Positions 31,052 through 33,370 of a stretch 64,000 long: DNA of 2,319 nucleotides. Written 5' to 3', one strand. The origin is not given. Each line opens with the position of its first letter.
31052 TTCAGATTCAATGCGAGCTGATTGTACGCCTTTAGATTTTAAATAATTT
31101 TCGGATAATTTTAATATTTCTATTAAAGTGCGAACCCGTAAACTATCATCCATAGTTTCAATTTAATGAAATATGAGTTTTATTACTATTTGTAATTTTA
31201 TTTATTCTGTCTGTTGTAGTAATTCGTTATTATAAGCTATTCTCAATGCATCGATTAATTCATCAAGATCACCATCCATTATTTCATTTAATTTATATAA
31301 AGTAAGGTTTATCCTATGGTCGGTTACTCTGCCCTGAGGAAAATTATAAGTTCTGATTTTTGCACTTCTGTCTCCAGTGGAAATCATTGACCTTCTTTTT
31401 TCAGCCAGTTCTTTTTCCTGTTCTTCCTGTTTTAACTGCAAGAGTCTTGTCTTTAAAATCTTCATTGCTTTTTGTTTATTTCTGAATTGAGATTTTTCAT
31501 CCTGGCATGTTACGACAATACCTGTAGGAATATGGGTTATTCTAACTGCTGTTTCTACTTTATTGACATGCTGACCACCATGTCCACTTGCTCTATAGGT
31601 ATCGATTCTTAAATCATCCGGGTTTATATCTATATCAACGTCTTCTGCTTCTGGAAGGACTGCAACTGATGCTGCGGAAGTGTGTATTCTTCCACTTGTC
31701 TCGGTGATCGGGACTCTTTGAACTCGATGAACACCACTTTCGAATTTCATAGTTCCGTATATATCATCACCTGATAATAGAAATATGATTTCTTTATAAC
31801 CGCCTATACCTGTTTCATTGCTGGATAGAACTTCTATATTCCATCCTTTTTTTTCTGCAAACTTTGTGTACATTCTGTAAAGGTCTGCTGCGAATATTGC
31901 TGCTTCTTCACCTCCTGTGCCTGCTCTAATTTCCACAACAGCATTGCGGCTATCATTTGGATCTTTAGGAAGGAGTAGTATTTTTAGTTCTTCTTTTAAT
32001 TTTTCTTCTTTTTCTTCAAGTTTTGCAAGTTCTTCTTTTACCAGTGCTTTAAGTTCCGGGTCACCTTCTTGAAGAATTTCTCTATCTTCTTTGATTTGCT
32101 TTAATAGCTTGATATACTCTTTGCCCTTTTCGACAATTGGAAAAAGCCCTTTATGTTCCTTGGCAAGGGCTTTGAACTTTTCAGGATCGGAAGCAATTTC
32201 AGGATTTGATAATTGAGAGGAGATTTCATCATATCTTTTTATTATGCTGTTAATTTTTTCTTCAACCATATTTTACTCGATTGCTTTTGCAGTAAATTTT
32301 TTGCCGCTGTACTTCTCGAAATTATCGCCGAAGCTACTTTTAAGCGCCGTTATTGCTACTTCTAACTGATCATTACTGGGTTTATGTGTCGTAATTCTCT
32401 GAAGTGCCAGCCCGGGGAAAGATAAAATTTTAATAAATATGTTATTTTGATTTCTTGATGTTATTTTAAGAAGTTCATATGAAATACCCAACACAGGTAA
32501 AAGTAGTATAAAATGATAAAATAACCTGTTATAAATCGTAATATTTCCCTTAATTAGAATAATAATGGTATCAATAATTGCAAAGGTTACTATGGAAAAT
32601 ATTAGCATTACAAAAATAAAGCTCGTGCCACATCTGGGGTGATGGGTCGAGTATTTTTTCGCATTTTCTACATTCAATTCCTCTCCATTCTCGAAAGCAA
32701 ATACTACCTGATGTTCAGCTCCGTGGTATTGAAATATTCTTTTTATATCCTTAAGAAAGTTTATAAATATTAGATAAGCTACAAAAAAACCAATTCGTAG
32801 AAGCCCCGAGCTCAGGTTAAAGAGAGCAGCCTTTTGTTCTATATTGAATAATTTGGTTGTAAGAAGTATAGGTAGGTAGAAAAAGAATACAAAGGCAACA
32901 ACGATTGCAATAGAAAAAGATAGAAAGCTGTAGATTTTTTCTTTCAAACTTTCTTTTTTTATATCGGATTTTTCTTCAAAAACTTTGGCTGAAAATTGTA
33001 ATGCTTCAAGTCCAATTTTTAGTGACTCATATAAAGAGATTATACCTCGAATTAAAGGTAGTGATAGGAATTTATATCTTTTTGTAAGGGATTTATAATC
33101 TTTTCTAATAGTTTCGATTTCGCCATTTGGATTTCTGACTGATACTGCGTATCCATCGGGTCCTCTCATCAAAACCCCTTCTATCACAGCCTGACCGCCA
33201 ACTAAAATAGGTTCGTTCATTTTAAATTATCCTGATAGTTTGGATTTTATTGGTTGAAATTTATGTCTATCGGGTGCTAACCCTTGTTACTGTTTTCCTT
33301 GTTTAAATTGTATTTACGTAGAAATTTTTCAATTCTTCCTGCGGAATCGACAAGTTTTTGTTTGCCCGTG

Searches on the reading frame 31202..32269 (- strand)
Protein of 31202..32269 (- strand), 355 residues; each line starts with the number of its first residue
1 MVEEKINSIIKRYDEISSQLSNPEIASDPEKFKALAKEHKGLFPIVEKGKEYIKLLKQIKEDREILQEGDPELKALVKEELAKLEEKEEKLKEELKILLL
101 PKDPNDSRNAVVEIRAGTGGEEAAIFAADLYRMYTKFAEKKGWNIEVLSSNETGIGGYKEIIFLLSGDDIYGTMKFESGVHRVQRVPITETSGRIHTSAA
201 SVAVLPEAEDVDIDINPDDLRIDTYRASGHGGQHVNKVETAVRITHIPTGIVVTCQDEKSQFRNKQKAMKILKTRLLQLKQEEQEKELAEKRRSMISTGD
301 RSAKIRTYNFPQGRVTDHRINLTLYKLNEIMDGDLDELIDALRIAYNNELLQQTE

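Call 43: search_protein_families(library=pfam, proteins=[window:31202-32269:-], max_evalue=0.000001)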
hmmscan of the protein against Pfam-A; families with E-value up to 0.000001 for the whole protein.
window:31202-32269:- (355 aa): 2 families
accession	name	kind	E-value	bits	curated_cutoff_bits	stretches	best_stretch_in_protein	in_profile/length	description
PF03462.23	PCRF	-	1.8e-75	253.4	24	1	11-202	3-194/194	PCRF domain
PF00472.26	RF-1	-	3.3e-45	153.2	35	1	210-319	2-116/116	RF-1 domain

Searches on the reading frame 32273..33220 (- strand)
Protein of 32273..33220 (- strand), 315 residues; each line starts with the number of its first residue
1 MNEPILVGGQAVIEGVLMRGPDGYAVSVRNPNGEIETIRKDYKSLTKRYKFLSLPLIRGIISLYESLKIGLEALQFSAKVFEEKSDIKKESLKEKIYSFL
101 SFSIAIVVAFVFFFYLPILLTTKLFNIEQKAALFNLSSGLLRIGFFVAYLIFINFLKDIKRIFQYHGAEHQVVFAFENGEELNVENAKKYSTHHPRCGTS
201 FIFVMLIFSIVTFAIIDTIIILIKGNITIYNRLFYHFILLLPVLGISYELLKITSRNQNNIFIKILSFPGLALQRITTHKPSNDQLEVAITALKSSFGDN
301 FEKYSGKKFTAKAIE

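Call 43: search_protein_families(library=pfam, proteins=[window:32273-33220:-], max_evalue=0.000001)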
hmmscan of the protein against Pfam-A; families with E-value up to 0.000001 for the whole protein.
window:32273-33220:- (315 aa): 1 family
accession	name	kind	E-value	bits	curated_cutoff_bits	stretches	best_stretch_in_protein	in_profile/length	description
PF07136.16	DUF1385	-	3.2e-74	249.5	22.1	1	54-297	1-225/227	Protein of unknown function (DUF1385)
